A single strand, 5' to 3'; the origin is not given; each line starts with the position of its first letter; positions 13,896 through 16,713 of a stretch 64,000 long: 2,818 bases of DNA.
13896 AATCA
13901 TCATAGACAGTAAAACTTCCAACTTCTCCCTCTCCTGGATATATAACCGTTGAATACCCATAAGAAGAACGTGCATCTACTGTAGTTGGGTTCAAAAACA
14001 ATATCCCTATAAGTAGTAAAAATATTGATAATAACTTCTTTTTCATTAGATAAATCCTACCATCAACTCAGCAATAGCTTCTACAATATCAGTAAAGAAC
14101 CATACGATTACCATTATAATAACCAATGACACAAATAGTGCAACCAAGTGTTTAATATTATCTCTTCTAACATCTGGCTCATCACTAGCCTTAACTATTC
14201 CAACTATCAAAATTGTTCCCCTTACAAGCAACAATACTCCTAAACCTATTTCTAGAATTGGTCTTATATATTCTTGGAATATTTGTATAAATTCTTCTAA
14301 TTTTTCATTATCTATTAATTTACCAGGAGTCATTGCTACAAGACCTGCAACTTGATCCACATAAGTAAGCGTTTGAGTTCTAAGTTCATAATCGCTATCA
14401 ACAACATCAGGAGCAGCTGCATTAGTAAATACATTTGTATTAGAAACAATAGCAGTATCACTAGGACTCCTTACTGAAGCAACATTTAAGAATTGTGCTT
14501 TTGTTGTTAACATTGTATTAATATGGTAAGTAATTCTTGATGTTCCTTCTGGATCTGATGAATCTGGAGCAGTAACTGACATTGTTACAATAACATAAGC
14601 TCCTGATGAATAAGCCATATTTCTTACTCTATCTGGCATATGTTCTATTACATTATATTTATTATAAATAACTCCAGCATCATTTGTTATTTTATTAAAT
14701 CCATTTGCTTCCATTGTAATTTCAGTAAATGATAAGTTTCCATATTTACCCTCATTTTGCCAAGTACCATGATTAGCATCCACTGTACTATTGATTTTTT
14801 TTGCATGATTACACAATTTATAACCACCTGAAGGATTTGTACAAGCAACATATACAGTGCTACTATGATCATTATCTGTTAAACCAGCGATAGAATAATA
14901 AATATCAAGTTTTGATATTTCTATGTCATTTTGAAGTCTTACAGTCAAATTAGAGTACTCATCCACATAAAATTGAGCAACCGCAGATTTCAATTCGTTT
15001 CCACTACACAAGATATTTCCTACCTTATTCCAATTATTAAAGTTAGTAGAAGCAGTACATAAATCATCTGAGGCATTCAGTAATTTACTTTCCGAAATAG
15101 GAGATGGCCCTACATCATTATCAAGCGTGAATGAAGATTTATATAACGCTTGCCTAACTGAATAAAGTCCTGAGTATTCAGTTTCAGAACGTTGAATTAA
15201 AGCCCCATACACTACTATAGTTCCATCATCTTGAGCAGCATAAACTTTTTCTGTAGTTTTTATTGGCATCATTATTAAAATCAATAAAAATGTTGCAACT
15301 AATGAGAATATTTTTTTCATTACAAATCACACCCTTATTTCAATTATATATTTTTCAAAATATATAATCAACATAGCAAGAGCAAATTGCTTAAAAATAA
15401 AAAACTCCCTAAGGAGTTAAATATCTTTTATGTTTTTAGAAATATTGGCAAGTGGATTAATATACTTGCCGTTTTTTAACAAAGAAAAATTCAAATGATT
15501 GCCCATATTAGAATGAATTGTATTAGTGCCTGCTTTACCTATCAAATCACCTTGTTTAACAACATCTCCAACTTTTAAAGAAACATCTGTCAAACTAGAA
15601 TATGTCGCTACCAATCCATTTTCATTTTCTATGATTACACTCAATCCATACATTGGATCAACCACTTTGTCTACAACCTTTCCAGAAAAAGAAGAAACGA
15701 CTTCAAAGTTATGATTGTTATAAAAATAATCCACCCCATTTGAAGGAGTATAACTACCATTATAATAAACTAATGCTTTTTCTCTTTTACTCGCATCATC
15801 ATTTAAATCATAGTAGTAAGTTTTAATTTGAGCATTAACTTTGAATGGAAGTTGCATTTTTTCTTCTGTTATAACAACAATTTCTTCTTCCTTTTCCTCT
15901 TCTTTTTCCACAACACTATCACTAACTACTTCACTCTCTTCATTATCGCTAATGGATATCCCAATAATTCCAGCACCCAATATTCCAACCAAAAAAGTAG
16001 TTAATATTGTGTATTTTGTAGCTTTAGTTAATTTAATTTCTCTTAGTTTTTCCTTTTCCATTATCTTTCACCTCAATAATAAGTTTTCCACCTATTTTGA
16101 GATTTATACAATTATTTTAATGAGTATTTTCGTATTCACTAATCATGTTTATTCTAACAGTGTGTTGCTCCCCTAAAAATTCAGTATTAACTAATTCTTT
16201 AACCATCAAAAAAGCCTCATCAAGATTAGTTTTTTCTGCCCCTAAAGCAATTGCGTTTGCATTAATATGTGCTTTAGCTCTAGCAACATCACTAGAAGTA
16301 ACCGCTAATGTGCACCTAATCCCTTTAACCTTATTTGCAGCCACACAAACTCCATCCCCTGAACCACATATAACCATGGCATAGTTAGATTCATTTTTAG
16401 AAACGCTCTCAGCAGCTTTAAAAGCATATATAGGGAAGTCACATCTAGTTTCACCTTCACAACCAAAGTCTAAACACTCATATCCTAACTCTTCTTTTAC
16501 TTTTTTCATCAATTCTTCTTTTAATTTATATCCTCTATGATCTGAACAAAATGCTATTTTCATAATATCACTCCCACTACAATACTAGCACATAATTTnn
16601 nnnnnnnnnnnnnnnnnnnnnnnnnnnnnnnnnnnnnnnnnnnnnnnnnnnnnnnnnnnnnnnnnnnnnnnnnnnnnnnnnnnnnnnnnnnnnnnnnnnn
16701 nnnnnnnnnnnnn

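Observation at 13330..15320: Two tandem secreted proteins whose C-termini form a shared VirB2/TrbC-like hairpin fused to large ectodomains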

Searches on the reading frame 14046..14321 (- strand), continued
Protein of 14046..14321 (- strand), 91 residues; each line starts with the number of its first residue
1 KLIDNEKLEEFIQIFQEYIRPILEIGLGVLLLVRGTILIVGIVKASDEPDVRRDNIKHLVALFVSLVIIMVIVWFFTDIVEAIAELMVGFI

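Call 70: find_encoding_contigs(protein=P0040, flank=10000, max_places=1)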
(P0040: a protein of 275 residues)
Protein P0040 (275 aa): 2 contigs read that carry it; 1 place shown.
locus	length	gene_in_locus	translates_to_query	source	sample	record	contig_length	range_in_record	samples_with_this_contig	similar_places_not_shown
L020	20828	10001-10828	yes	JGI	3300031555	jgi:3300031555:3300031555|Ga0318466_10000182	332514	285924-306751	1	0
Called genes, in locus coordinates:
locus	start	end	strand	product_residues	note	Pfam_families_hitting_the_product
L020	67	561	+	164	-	PF00466:Ribosomal_L10, PF27436:RL10_C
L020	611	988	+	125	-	PF16320:Ribosomal_L12_N, PF00542:Ribosomal_L12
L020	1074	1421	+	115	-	PF12773:DZR (weak)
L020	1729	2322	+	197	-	PF01135:PCMT (weak), PF05175:MTS, PF02475:TRM5-TYW2_MTfase, PF06325:PrmA, PF13847:Methyltransf_31 (weak)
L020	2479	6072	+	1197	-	PF04563:RNA_pol_Rpb2_1, PF04561:RNA_pol_Rpb2_2, PF04565:RNA_pol_Rpb2_3, PF10385:RNA_pol_Rpb2_45, PF00562:RNA_pol_Rpb2_6, PF04560:RNA_pol_Rpb2_7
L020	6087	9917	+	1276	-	PF04997:RNA_pol_Rpb1_1, PF00623:RNA_pol_Rpb1_2, PF04983:RNA_pol_Rpb1_3, PF05000:RNA_pol_Rpb1_4, PF04998:RNA_pol_Rpb1_5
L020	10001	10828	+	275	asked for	-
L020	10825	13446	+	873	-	-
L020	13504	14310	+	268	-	PF02517:Rce1-like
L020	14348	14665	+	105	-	PF00085:Thioredoxin, PF14595:Thioredoxin_9 (weak), PF13905:Thioredoxin_8 (faint)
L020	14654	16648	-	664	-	-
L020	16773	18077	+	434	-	PF13375:RnfC_N, PF01512:Complex1_51K, PF10531:SLBB (weak), PF13237:Fer4_10, PF12838:Fer4_7 (weak), PF13183:Fer4_8 (weak), PF13187:Fer4_9 (weak), PF14697:Fer4_21 (weak), +3 more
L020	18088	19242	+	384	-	PF03116:NQR2_RnfD_RnfE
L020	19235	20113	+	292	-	-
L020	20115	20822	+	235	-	PF02508:Rnf-Nqr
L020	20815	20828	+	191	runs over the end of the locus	PF02508:Rnf-Nqr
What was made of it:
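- A further paralogue sits after rpoC, far from any T4SS gene in its 20-kb locus (call 70). Another paralogue follows rpoC (call 70).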

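Call 71: find_encoding_contigs(protein=P0113, flank=10000, max_places=1)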
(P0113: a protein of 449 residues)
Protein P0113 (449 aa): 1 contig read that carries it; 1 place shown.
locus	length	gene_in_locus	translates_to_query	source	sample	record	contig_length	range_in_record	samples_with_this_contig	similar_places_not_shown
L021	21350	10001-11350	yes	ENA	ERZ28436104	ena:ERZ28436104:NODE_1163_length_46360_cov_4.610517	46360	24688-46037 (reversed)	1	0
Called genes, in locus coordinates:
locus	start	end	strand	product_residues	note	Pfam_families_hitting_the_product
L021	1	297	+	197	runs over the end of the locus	PF19044:P-loop_TraG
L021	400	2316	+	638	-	-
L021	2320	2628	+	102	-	-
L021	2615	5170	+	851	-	PF01935:DUF87, PF12846:AAA_10 (weak), PF19044:P-loop_TraG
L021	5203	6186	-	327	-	-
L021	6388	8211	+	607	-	PF00009:GTP_EFTU, PF01926:MMR_HSR1 (weak), PF03144:GTP_EFTU_D2, PF22042:EF-G_D2, PF14492:EFG_III, PF00679:EFG_C, PF21018:BipA_C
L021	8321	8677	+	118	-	-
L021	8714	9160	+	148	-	PF02502:LacAB_rpiB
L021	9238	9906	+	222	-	PF01551:Peptidase_M23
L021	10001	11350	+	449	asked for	-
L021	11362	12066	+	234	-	-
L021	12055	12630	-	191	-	PF01205:Impact_N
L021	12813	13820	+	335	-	PF04851:ResIII, PF00270:DEAD, PF00271:Helicase_C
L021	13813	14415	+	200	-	-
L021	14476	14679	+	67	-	PF00313:CSD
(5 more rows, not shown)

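Call 72: search_protein_families(library=pfam, proteins=[L020:10825-13446:+, L018:10648-15315:+], max_evalue=0.001)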
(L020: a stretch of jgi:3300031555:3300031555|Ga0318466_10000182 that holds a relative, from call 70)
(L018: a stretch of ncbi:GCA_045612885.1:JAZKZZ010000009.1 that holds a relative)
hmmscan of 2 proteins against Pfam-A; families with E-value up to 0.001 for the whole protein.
L020:10825-13446:+ (873 aa): 0 families

L018:10648-15315:+ (1555 aa): 0 families

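Call 75: search_dna_similar(query=window:14046-14321:-, collection=plasmids, mode=protein, max_evalue=0.01, max_rows=15)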
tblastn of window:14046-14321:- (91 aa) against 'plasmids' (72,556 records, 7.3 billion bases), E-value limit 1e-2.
No match.
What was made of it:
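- Tried and rejected: tblastn of the A tail against plasmids gave no match (call 75).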

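Call 91: find_encoding_contigs(protein=P0158, flank=10000, max_places=2)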
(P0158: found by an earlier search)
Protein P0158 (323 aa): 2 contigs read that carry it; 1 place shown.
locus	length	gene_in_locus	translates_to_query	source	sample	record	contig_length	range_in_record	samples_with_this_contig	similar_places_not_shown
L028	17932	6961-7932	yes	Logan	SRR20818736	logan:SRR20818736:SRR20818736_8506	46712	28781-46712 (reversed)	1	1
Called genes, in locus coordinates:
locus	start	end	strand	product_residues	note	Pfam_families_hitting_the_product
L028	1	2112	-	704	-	?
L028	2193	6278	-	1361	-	-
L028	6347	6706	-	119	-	PF18895:T4SS_pilin (faint)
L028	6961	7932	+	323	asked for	-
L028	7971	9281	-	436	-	PF00350:Dynamin_N (faint), PF01926:MMR_HSR1, PF02421:FeoB_N, PF04548:AIG1 (weak), PF00009:GTP_EFTU, PF01926:MMR_HSR1, PF02421:FeoB_N, PF14714:KH_dom-like, +3 more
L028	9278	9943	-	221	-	PF02224:Cytidylate_kin, PF13189:Cytidylate_kin2, PF13238:AAA_18, PF01202:SKI (faint), PF13207:AAA_17 (faint)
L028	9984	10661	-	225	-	-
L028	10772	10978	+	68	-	PF00037:Fer4 (faint), PF13459:Fer4_15, PF13370:Fer4_13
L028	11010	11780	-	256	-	PF01430:HSP33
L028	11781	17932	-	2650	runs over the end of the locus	PF09479:Flg_new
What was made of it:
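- In L028 a fused homologue and the T4SS locus lie next to der and cmk with no spoIVA between them (call 91).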

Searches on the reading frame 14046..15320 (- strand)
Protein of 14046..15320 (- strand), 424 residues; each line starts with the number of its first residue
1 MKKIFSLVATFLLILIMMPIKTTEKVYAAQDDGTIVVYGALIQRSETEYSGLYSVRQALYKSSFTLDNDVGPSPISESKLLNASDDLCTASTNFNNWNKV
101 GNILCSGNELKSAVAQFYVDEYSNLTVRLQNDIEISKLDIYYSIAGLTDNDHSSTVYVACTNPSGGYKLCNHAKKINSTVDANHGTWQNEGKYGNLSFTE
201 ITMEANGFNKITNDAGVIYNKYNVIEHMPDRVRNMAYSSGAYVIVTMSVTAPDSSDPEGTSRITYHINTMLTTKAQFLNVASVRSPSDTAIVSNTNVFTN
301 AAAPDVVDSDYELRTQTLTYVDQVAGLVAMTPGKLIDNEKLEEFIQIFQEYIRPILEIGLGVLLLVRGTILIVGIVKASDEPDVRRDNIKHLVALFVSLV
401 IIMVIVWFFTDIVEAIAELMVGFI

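Call 4: search_protein_families(library=pfam, proteins=[window:14046-15320:-], max_evalue=10)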
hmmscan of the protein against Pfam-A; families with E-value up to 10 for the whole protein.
window:14046-15320:- (424 aa): 2 families
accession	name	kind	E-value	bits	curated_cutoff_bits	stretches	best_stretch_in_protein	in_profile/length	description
PF18895.5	T4SS_pilin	-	0.0065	17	26.6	1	339-410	3-68/71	Type IV secretion system pilin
PF18474.7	DUF5614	-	0.13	12.1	25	1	173-247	117-197/221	Family of unknown function (DUF5614)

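Call 9: find_homologous_proteins(query=window:14046-15320:-, max_evalue=0.001)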
Query window:14046-15320:- (424 aa): 2 proteins with E <= 0.001 among 5346 candidates.
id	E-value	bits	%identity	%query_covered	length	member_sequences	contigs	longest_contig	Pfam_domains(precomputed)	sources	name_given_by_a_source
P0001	8.9e-271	916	98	100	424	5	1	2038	-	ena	-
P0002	1.1e-76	277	39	97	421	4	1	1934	-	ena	-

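Call 22: search_protein_families(library=pfam, proteins=[P0002], max_evalue=10)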
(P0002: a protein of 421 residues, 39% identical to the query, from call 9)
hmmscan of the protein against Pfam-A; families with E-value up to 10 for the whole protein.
P0002 (421 aa): 2 families
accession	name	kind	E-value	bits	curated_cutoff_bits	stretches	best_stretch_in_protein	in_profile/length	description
PF10192.15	GPR180-TMEM145_TM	-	0.034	14.1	23.7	1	350-414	100-164/224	GPR180/TMEM145, transmembrane domain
PF07331.16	TctB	-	0.35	11.5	29.1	1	352-411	33-89/137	Tripartite tricarboxylate transporter TctB family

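Call 24: search_protein_families(library=ncbifam, proteins=[window:14046-15320:-], max_evalue=0.1)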
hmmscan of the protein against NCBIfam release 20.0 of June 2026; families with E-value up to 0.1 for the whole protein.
window:14046-15320:- (424 aa): 1 family
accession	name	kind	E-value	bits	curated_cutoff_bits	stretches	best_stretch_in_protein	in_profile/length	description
NF045849.1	ICE_MMCAP2_0565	equivalog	9.2e-06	25.3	40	1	341-415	2-78/80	Mbov_0395 family pilin-like conjugal transfer protein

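Call 54: predict_structure(alignment_id=A7)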
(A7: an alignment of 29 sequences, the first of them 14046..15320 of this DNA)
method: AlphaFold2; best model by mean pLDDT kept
length: 424 residues; sequences in the alignment: 29
mean_pLDDT: 81.1   pTM: 0.73
mean pLDDT of the five models: 81.1, 78.6, 75.1, 72.8, 69.7
residues with pLDDT >= 90: 136; 70-90: 209; 50-70: 47; < 50: 32
segments of 3 or more residues with pLDDT < 50: 20-30, 179-183, 311-317, 332-337, 422-424
pLDDT, mean of each block of 10 residues (from residue 1): 78 71 37 87 89 90 68 81 80 66 85 95 96 95 91 85 87 73 69 92 95 94 93 89 96 88 89 80 61 82 69 55 90 49 79 89 89 86 88 89 87 70 46
secondary structure, 60 per line:
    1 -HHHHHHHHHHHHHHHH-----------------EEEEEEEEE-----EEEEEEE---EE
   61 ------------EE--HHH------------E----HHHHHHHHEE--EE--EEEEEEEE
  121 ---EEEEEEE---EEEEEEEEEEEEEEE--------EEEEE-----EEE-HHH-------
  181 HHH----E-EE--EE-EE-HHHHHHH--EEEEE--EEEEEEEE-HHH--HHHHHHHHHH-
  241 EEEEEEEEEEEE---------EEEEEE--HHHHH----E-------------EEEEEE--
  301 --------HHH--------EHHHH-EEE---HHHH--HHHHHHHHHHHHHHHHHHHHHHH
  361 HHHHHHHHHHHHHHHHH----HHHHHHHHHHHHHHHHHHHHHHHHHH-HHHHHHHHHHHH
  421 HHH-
elements in order: H2-17 E35-43 E49-55 H97-104 E113-120 E124-130 E134-148 E157-161 E167-169 H200-206 E209-213 E216-223 H230-239 E241-252 E262-267 H270-274 E293-298 H321-324 E326-328 H332-335 H338-377 H382-407 H409-423
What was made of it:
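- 14310..15236 (-): Gene A ectodomain (aa 29-337), a beta-rich fold with two conserved cysteines. AF2 mean pLDDT is 81 and pTM 0.73 (call 54).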

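Call 67: fold_search(model_id=the predicted structure, library=pdb)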
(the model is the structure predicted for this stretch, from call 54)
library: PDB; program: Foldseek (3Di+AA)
matches with E <= 10: 191; with E <= 0.001: 0
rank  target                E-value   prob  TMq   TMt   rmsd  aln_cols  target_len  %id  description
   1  8b9a_3                2.8e-01  0.02  0.09  0.07  20.5       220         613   12  S. cerevisiae replisome + Ctf4, bound by pol alpha primase. Complex engaged with a fork DNA substrate containing a 60  (released 2023-08-09)
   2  4pem_D                3.6e-01  0.01  0.07  0.06  21.6       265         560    7  Crystal Structure of S1G mutant of Penicillin G Acylase from Kluyvera citrophila (released 2015-07-22)
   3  5a8t                  4.0e-01  0.02  0.09  0.13  19.1       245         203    6  Crystal structure of Antheraea mylitta CPV4 polyhedra type 2 (released 2015-09-02)
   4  5a8s                  5.8e-01  0.02  0.09  0.12  19.8       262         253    6  Crystal structure of Antheraea mylitta CPV4 polyhedra type 1 (released 2015-09-02)
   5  4s1k                  6.2e-01  0.01  0.09  0.12  19.5       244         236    9  Structure of Uranotaenia sapphirina cypovirus (CPV17) polyhedrin at 100 K (released 2015-03-25)
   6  9ijj_d                7.4e-01  0.06  0.14  0.11  24.1       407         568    9  In situ structure of the central apparatus in mouse sperm axoneme. (released 2025-06-04)
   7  8b9a_7                7.4e-01  0.02  0.09  0.07  23.6       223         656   12  S. cerevisiae replisome + Ctf4, bound by pol alpha primase. Complex engaged with a fork DNA substrate containing a 60  (released 2023-08-09)
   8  8b9a_4                7.8e-01  0.01  0.08  0.06  19.6       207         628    7  S. cerevisiae replisome + Ctf4, bound by pol alpha primase. Complex engaged with a fork DNA substrate containing a 60  (released 2023-08-09)
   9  8rke_B                8.8e-01  0.11  0.13  0.18   8.6       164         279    7  Crystal structure of the complete N-terminal region of human ZP2 (hZP2-N1N2N3) (released 2024-03-13)
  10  7p30_7                1.0e+00  0.01  0.08  0.05  23.2       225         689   12  3.0 A resolution structure of a DNA-loaded MCM double hexamer (released 2022-02-02)
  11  6o9v_A                1.1e+00  0.04  0.11  0.15  10.8       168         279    8  KirBac3.1 mutant at a resolution of 3.1 Angstroms (released 2020-05-27)
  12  7d7e_B                1.1e+00  0.02  0.11  0.10  32.5       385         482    8  Structure of PKD1L3-CTD/PKD2L1 in apo state (released 2021-08-25)
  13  8iqe_C                1.2e+00  0.01  0.08  0.06  18.2       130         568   12  Crystal structure of tetrameric K2-2 TSP (released 2024-02-21)
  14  2i3t_A                1.2e+00  0.01  0.10  0.13  22.7       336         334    9  Bub3 complex with Mad3 (BubR1) GLEBS motif (released 2007-01-09)
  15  8ac6_D                1.3e+00  0.00  0.07  0.06  23.9       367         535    9  Nudaurelia capensis omega virus maturation intermediate captured at pH5.6 (insect cell expressed VLPs): medium class f (released 2022-12-28)
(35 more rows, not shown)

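Call 99: find_encoding_contigs(protein=P0001, flank=10000, max_places=3)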
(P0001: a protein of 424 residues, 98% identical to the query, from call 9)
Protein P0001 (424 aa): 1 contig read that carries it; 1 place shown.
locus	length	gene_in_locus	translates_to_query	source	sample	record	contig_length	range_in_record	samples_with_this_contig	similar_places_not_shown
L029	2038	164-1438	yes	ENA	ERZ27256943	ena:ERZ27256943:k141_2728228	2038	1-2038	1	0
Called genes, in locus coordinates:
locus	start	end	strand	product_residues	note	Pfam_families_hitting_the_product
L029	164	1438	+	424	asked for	-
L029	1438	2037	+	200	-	?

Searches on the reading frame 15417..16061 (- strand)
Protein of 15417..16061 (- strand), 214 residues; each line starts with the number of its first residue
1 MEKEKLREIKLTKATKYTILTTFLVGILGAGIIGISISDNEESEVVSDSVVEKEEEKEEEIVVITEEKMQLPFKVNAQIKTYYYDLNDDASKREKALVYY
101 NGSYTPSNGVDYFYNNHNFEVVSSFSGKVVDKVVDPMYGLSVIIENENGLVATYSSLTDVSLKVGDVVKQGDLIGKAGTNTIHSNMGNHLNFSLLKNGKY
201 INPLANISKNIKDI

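Call 5: search_protein_families(library=pfam, proteins=[window:15417-16061:-], max_evalue=0.001)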
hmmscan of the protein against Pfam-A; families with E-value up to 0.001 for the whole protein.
window:15417-16061:- (214 aa): 1 family
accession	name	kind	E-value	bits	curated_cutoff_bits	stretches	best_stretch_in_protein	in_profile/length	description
PF01551.29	Peptidase_M23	-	5.3e-19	68.6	28.7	1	106-203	2-96/96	Peptidase family M23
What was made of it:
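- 15417..16061 (-): SpoIIQ-like degenerate M23 protein immediately upstream. It is context, not shown to be part of the system. Pfam M23 (call 5).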

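Call 24: search_protein_families(library=ncbifam, proteins=[window:15417-16061:-], max_evalue=0.1)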
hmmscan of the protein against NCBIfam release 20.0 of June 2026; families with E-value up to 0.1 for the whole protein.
window:15417-16061:- (214 aa): 13 families
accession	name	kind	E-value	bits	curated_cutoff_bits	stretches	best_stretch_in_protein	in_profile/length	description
NF053738.1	S2SprSpoIIQBc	equivalog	2.5e-40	138.6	250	1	39-213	52-229/232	stage II sporulation protein SpoIIQ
NF052530.1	Heli_ShapePgp3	exception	4.6e-11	42.3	300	1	119-209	178-266/270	peptidoglycan metallopeptidase Pgp3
NF047755.1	LIC_10271_M23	exception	1.1e-10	41.6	180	1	92-176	101-185/207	LIC_10271 family cell wall hydrolase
NF052529.1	PG_M23_Pgp6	exception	3.1e-08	32.7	600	1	115-203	342-428/452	peptidoglycan metallopeptidase Pgp6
NF053825.1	PdgNdpepShyA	equivalog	6.1e-07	28.5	700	1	102-205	291-392/425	peptidoglycan DD-endopeptidase ShyA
NF047657.1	CellWlHdaseLepto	equivalog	7.1e-07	28.9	400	1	81-176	105-196/221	hypothetical protein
NF008652.0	PRK11649.1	equivalog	1.3e-06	27.4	341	1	102-205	308-408/439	murein DD-endopeptidase MepM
NF052336.1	PdgHdaseHSB100310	equivalog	6e-06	25.8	500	1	121-202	70-149/316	peptidoglycan hydrolase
NF053824.1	PdgNdpepShyC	equivalog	2e-05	23.7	700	1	104-203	293-389/429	peptidoglycan DD-endopeptidase ShyC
NF041208.1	celldiv_DipM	equivalog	0.0016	17.8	740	1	138-203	350-413/419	cell division endopeptidase DipM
NF050804.1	CellDivDipMCaul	equivalog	0.0035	16.2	900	1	121-180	541-601/634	cell division endopeptidase DipM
NF008644.1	PRK11637.1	equivalog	0.013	14.5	270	1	137-205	315-381/385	murein hydrolase activator EnvC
NF004547.1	PRK05889.1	equivalog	0.046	13.9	75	1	156-174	49-67/71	biotin/lipoyl-binding carrier protein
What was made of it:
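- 15417..16061 (-): The best NCBIfam hit is SpoIIQ at 138.6 bits, below the cut-off of 250 (call 24).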

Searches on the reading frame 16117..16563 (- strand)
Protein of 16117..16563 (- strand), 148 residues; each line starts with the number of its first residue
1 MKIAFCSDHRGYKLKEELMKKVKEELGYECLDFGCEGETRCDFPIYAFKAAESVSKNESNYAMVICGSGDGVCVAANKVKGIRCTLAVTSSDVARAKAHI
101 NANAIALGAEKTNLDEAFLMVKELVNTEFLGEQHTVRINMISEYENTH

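Call 5: search_protein_families(library=pfam, proteins=[window:16117-16563:-], max_evalue=0.001)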
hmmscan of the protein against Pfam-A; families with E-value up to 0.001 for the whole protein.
window:16117-16563:- (148 aa): 1 family
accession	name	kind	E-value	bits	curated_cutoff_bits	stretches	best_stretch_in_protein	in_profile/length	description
PF02502.23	LacAB_rpiB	-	6.4e-40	136.8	24.7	1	3-141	1-138/138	Ribose/Galactose Isomerase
